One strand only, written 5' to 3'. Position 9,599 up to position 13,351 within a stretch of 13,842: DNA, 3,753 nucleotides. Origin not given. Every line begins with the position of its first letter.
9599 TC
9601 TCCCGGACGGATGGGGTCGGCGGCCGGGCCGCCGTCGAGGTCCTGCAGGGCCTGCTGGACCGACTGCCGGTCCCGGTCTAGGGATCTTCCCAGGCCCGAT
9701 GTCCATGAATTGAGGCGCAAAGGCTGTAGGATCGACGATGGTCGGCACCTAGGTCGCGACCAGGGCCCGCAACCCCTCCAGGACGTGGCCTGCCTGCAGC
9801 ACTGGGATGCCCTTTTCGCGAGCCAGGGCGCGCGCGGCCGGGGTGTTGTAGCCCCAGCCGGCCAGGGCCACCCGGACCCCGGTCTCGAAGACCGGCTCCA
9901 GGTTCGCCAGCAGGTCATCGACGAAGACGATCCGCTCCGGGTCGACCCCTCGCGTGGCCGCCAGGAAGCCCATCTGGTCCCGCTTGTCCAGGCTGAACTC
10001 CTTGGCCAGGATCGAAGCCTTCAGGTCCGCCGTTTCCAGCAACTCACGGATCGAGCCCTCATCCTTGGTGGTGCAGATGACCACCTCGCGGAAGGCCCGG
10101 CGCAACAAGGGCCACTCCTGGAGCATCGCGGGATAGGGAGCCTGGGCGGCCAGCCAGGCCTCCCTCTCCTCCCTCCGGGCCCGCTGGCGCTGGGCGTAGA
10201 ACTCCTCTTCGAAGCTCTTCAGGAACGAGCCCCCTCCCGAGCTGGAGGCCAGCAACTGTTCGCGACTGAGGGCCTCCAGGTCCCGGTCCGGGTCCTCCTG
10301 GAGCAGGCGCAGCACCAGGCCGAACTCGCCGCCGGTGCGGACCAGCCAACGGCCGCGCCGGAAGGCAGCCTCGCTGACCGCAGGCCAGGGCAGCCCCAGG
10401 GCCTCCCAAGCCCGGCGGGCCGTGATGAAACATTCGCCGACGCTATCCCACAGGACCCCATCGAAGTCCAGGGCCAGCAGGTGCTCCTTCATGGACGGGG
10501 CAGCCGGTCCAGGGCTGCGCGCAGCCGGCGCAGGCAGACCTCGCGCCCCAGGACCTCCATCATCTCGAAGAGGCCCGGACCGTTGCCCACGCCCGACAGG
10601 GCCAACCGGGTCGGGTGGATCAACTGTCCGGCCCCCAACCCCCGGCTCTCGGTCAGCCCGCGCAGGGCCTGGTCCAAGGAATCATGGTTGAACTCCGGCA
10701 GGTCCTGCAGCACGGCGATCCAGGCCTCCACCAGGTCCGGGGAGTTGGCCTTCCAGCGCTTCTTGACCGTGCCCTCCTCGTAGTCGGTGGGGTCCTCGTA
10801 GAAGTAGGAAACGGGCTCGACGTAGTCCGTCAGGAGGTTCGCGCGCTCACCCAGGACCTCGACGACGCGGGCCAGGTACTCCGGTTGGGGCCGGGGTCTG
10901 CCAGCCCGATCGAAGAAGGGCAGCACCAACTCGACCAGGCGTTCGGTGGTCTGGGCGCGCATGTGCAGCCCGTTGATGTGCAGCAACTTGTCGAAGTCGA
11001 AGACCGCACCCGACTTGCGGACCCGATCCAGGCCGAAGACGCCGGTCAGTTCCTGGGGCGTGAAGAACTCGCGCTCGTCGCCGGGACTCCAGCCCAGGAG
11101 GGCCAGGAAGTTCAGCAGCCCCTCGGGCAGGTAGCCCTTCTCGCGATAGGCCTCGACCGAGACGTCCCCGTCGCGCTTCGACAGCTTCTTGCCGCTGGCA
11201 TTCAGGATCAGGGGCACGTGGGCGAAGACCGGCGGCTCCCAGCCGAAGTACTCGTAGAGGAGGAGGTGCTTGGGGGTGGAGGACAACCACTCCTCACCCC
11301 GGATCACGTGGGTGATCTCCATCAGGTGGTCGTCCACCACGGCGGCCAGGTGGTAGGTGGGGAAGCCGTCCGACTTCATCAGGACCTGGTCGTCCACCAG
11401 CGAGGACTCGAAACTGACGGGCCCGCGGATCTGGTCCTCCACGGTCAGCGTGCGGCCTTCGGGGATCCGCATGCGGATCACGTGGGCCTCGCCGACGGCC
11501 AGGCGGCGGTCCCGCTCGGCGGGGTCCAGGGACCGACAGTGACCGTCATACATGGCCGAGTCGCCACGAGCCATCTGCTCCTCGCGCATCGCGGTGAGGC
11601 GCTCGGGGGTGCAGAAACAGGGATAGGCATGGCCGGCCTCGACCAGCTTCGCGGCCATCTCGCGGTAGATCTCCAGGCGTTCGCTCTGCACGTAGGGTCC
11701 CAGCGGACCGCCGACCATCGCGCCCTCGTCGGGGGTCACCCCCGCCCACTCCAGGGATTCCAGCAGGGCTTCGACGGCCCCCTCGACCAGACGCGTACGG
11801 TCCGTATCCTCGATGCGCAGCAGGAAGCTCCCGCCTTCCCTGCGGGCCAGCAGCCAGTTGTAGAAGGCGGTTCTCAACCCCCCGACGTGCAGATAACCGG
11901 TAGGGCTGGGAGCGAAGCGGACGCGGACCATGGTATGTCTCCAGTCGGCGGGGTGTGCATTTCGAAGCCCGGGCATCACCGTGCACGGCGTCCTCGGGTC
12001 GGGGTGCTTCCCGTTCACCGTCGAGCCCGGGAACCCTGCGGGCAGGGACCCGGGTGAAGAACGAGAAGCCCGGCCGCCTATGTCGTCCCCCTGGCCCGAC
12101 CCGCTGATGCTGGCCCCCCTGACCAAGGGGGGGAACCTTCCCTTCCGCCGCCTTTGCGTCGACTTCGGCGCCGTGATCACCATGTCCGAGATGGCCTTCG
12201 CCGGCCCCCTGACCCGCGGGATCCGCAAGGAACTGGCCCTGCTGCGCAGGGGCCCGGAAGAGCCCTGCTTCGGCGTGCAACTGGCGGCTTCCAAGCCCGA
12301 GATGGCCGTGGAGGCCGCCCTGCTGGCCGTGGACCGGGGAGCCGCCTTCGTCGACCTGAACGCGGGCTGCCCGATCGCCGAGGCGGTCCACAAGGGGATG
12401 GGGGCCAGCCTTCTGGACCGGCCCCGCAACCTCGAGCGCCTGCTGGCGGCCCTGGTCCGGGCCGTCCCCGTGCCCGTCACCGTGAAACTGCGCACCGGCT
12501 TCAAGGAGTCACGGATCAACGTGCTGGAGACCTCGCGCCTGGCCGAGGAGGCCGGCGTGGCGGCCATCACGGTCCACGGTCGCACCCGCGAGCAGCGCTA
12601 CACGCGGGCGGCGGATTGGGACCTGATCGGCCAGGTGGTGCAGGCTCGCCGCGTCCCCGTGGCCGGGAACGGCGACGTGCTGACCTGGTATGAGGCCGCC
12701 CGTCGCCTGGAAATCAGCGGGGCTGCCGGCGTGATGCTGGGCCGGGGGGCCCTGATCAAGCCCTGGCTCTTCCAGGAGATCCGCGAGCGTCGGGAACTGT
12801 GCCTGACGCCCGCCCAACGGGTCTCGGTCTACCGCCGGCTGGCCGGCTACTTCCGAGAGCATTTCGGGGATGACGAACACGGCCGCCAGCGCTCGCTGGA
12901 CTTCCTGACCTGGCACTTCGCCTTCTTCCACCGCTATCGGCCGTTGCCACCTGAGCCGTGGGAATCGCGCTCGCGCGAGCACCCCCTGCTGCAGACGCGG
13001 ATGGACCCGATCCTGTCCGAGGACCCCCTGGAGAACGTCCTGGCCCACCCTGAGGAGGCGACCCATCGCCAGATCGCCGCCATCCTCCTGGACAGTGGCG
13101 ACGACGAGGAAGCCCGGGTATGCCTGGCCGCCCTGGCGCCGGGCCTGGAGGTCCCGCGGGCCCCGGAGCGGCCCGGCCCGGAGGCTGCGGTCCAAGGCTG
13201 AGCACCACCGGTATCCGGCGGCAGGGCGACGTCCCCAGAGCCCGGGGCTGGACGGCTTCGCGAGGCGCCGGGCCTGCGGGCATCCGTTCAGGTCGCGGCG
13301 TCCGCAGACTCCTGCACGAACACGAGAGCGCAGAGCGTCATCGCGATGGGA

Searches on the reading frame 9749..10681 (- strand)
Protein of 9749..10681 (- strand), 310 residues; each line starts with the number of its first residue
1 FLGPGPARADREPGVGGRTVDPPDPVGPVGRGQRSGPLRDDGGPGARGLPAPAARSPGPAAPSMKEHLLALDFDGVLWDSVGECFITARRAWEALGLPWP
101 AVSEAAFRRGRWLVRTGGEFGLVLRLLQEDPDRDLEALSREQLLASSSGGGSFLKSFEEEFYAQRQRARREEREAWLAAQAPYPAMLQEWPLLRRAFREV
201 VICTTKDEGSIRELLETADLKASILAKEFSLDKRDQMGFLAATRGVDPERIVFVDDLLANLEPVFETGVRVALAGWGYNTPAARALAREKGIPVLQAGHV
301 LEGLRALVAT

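Call 48: search_protein_families(library=ncbifam, proteins=[window:9749-10681:-], max_evalue=0.001)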
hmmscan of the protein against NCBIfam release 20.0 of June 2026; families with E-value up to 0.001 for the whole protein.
window:9749-10681:- (310 aa): 2 families
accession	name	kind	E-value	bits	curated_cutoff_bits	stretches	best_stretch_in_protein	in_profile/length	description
TIGR01509.1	HAD-SF-IA-v3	subfamily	0.0002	21.5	29.4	0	183-266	67-146/154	HAD-IA family hydrolase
TIGR01449.2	PGP_bact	equivalog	0.00047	19.7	180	0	70-288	2-198/213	phosphoglycolate phosphatase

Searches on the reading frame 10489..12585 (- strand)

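Call 36: search_protein_families(library=pfam, proteins=[window:10489-12585:-], max_evalue=0.001)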
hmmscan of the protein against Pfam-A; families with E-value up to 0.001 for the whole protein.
window:10489-12585:- (698 aa): 2 families
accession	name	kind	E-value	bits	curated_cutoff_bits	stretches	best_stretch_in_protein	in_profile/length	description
PF00749.27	tRNA-synt_1c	-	1.4e-107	359.7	23.4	1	219-534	1-312/314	tRNA synthetases class I (E and Q), catalytic domain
PF19269.4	Anticodon_2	-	6.2e-35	121.1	23.6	1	549-692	1-141/141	Anticodon binding domain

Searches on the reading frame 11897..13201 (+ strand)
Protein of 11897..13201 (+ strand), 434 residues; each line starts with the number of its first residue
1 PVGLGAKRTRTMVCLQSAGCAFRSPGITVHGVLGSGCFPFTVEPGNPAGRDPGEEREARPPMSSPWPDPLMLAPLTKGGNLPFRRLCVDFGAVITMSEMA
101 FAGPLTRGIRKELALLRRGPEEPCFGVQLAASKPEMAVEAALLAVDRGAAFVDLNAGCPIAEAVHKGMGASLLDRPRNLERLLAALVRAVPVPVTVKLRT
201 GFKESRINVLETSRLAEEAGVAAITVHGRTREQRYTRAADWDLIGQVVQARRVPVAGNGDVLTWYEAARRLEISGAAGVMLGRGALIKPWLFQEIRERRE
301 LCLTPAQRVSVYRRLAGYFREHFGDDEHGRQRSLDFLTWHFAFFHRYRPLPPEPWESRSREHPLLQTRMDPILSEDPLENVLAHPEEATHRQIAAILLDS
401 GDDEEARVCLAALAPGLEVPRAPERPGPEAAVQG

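Call 48: search_protein_families(library=ncbifam, proteins=[window:11897-13201:+], max_evalue=0.001)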
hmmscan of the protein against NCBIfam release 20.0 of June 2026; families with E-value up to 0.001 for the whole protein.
window:11897-13201:+ (434 aa): 8 families
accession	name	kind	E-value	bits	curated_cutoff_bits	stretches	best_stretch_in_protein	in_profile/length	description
TIGR00737.1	nifR3_yhdG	equivalog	1.3e-68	231.6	293.3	1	69-297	9-237/319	tRNA dihydrouridine synthase DusB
NF007838.0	PRK10550.1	equivalog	2.5e-30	105.5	395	1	112-296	52-238/312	tRNA dihydrouridine(16) synthase DusC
NF008774.0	PRK11815.1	equivalog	5.5e-24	84.7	269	1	95-325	41-279/337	tRNA dihydrouridine(20/20a) synthase DusA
TIGR00742.1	yjbN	subfamily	5.2e-13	49.1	397.2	1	96-296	30-237/318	tRNA dihydrouridine(20/20a) synthase DusA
NF005574.0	PRK07259.1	equivalog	1.6e-07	30.6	269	0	135-226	108-191/304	dihydroorotate dehydrogenase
TIGR01037.2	pyrD_sub1_fam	subfamily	3.2e-06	26.4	270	0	145-226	115-188/300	dihydroorotate dehydrogenase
NF006183.0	PRK08318.1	equivalog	1.9e-05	23.6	335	1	141-225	119-198/422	NAD-dependent dihydropyrimidine dehydrogenase subunit PreA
TIGR00736.1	nifR3_rel_arch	hypoth_equivalog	0.00016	21.3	218.7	1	135-286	80-224/231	MJ0144 family RNA dihydrouridine synthase-like protein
